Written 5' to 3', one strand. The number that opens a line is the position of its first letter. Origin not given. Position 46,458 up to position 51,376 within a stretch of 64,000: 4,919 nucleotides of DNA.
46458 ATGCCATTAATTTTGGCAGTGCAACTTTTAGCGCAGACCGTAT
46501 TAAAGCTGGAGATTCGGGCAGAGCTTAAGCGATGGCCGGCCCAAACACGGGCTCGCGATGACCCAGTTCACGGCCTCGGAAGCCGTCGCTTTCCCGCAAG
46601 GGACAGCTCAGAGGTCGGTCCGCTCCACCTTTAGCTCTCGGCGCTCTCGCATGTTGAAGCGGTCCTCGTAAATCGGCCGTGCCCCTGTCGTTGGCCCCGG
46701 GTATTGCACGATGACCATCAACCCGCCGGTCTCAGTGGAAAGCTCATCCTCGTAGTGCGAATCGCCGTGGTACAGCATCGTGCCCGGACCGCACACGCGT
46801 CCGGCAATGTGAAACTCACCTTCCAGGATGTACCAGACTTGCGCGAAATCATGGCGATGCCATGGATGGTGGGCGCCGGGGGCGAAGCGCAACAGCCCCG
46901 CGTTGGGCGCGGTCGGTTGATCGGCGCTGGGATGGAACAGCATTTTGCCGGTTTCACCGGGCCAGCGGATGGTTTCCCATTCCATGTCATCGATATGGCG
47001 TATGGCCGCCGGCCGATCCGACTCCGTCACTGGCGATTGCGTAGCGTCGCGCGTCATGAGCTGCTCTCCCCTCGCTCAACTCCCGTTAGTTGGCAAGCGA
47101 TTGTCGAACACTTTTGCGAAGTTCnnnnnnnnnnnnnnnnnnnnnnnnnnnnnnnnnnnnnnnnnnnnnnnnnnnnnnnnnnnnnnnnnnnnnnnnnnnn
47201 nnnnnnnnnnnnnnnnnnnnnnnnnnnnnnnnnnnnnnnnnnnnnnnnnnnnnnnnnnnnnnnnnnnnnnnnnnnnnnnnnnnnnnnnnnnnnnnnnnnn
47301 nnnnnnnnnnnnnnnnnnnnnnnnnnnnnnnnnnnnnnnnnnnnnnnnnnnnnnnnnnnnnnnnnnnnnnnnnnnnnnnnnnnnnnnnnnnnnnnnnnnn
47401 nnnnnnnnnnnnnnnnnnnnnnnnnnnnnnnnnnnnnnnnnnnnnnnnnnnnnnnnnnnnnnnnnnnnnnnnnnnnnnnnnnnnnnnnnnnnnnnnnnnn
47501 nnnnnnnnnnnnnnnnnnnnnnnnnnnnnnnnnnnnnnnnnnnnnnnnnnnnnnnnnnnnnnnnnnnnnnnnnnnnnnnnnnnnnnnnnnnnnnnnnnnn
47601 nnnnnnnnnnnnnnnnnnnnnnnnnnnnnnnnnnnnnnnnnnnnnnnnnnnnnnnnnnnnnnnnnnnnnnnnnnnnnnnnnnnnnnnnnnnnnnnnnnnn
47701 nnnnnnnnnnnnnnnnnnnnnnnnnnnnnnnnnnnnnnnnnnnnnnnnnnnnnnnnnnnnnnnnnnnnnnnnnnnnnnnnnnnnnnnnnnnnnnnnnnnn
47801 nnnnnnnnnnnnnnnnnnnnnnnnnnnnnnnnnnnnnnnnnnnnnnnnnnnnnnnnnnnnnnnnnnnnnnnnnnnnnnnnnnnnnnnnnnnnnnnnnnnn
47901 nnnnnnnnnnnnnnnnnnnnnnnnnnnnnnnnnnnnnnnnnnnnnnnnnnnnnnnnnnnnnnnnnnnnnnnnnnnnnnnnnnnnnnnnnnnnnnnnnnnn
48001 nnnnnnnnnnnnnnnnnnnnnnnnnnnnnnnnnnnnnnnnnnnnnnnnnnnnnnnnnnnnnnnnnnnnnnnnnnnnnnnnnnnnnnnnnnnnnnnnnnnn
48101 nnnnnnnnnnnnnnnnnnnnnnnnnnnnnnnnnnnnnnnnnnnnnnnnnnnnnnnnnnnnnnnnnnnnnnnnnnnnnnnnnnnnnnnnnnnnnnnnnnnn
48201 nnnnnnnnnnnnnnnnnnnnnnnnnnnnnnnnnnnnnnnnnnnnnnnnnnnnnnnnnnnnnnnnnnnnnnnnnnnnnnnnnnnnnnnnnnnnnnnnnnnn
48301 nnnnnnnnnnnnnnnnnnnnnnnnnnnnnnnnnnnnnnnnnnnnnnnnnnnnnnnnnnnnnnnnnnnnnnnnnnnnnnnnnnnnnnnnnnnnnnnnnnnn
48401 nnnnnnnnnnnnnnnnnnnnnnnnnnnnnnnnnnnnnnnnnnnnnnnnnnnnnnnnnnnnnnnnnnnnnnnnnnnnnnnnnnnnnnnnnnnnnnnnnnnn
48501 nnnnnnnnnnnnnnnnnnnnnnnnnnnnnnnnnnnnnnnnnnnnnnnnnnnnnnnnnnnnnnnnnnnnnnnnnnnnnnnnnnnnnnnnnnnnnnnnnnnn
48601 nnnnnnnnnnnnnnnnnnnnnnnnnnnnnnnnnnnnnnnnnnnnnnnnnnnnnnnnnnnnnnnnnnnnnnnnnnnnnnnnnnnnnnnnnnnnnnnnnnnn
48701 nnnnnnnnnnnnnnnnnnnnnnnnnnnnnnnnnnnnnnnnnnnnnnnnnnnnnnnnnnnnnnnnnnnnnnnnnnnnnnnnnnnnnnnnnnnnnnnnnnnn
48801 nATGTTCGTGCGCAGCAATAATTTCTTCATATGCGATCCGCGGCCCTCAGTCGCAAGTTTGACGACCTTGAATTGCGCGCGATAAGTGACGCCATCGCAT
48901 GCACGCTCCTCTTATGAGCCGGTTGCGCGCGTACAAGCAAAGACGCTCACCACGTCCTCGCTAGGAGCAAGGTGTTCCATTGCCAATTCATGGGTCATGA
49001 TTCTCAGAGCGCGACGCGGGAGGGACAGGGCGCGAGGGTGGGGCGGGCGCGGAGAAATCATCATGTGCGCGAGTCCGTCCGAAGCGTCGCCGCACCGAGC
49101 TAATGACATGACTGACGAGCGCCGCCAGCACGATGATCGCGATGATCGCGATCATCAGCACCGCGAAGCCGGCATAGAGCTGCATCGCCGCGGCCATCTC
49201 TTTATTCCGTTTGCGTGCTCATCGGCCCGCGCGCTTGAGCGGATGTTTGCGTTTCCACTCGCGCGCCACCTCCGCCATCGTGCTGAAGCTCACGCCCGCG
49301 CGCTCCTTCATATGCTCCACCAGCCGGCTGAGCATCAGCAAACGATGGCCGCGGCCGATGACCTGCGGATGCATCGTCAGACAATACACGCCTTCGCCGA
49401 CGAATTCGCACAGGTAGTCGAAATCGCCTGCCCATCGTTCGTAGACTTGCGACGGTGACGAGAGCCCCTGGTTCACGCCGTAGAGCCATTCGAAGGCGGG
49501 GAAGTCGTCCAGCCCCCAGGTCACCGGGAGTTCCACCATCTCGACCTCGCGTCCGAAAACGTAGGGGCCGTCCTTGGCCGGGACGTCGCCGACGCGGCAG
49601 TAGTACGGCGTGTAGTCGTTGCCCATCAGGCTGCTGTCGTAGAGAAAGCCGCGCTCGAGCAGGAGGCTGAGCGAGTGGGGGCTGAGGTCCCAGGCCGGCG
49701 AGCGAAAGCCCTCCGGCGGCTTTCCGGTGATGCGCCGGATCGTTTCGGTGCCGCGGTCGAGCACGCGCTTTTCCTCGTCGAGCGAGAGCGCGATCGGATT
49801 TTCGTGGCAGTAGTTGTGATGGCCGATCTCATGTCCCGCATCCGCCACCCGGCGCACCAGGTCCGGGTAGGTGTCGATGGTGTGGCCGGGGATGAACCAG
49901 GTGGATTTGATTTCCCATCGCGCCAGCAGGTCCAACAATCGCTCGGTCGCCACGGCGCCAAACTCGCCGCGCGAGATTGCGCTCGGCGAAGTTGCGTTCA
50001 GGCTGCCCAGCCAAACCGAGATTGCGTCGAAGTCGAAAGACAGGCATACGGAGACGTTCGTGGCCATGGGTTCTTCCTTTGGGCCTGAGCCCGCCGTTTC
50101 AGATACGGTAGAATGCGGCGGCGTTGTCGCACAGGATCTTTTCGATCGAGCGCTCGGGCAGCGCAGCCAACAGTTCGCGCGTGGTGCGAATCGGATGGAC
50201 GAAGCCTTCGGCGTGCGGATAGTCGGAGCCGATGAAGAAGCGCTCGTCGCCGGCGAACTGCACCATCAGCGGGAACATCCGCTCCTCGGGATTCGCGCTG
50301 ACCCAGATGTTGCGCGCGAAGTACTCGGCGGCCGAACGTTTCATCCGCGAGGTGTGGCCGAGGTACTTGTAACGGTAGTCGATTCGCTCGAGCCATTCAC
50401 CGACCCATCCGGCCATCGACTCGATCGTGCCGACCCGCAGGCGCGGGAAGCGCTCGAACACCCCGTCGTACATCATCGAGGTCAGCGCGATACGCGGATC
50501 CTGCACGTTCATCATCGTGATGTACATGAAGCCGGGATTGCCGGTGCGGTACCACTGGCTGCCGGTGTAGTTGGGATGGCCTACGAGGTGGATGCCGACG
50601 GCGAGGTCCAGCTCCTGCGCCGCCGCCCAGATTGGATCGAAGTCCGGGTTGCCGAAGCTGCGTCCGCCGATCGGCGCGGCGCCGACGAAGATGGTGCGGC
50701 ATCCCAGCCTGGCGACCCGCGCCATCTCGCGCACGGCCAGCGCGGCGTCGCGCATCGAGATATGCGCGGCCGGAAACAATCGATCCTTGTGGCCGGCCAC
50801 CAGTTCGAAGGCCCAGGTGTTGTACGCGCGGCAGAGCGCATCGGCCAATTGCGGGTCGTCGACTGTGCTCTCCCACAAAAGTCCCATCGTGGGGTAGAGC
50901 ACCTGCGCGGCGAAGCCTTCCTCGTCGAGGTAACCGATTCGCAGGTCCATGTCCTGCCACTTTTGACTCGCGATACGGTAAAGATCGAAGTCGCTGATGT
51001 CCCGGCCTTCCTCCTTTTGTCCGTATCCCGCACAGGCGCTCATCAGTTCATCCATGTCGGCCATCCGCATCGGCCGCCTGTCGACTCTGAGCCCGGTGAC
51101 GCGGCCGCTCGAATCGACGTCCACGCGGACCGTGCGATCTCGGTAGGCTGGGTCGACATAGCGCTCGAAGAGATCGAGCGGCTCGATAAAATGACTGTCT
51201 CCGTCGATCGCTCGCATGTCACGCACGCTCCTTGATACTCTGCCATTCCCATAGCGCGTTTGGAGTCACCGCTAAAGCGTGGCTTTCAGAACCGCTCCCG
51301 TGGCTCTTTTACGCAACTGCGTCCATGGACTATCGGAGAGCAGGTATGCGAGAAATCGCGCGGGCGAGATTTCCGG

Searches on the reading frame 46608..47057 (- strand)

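Call 96: search_protein_families(library=pfam, proteins=[window:46608-47057:-], max_evalue=0.0001)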
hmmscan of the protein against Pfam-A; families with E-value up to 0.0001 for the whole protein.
window:46608-47057:- (149 aa): 2 families
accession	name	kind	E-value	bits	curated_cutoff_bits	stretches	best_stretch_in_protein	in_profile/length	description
PF12973.13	Cupin_7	-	2.3e-07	31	27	1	18-111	4-93/105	ChrR Cupin-like domain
PF07883.17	Cupin_2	-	1.3e-05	25.2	27.2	1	55-85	2-32/70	Cupin domain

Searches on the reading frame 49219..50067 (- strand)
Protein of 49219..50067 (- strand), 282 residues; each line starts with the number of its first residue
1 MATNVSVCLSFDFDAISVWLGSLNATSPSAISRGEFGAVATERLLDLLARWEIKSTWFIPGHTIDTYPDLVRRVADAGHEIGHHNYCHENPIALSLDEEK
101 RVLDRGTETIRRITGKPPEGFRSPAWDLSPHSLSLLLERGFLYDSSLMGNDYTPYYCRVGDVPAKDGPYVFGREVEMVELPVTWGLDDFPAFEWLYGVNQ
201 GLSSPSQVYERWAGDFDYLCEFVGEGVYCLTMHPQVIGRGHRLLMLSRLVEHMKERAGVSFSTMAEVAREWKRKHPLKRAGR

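Call 105: search_protein_families(library=pfam, proteins=[window:49219-50067:-], max_evalue=0.0001)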
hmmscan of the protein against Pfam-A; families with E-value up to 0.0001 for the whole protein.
window:49219-50067:- (282 aa): 1 family
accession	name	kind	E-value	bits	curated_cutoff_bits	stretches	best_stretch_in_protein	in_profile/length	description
PF01522.26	Polysacc_deac_1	-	1.6e-17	64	23.1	1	40-130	20-110/124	Polysaccharide deacetylase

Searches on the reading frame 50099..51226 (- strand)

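Call 105: search_protein_families(library=pfam, proteins=[window:50099-51226:-], max_evalue=0.0001)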
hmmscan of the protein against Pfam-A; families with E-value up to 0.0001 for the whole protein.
window:50099-51226:- (375 aa): 1 family
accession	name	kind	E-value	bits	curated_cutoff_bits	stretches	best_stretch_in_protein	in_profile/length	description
PF04909.20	Amidohydro_2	-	2.9e-24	86.8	26.4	1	115-375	45-289/289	Amidohydrolase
